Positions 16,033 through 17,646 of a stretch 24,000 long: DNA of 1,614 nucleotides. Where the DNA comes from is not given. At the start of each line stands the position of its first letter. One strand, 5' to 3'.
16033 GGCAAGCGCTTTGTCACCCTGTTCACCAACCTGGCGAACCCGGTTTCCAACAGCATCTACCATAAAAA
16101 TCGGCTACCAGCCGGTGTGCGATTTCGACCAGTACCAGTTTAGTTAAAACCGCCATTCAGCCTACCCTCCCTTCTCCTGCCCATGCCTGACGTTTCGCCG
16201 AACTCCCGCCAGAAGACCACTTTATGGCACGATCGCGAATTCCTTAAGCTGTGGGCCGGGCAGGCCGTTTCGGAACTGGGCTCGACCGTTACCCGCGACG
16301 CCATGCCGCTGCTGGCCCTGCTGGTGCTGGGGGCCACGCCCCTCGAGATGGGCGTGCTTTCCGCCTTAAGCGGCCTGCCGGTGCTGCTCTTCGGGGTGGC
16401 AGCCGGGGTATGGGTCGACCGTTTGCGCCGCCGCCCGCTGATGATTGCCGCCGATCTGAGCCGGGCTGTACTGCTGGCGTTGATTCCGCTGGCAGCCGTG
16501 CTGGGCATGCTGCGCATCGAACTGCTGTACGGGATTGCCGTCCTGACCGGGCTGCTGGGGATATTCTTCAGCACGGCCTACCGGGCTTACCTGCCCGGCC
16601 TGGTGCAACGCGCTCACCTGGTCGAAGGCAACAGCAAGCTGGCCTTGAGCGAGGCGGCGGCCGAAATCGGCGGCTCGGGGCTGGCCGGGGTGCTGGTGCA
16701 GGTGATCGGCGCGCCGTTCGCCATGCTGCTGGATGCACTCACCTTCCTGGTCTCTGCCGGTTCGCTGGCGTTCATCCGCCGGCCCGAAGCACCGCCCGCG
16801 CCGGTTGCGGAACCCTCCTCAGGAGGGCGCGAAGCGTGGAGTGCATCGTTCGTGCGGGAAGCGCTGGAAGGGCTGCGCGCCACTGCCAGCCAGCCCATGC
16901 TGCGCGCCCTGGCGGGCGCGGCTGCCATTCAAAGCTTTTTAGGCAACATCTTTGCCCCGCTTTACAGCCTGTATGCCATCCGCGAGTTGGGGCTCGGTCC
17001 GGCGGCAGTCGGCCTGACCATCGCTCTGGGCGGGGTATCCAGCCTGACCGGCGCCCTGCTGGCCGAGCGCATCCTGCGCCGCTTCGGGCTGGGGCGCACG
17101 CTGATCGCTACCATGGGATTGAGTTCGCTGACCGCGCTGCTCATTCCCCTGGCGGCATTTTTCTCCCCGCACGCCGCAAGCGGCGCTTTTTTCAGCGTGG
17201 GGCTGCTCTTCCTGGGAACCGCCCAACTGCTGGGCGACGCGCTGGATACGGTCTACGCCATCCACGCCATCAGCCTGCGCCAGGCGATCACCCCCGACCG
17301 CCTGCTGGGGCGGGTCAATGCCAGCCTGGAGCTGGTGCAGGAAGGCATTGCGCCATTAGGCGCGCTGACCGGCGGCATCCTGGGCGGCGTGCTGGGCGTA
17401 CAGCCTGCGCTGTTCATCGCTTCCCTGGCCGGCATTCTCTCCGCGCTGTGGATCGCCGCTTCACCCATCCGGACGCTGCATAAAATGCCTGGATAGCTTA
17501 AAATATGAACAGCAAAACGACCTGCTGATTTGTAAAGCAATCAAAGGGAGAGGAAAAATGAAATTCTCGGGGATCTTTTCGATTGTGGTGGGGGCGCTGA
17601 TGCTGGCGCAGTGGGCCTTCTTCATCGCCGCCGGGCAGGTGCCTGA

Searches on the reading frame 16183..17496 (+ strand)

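Call 75: search_protein_families(library=pfam, proteins=[window:16183-17496:+], max_evalue=0.001)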
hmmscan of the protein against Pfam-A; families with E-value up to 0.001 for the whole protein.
window:16183-17496:+ (437 aa): 3 families
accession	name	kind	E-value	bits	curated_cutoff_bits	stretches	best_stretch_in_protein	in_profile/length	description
PF07690.21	MFS_1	-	6.3e-22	78.4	33.4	1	23-347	1-311/347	Major Facilitator Superfamily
PF05977.19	MFS_3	-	8.6e-16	57.9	27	1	19-431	11-397/524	Transmembrane secretion effector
PF12832.13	MFS_1_like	-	2e-05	24.3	25.2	1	229-400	203-361/373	MFS_1 like family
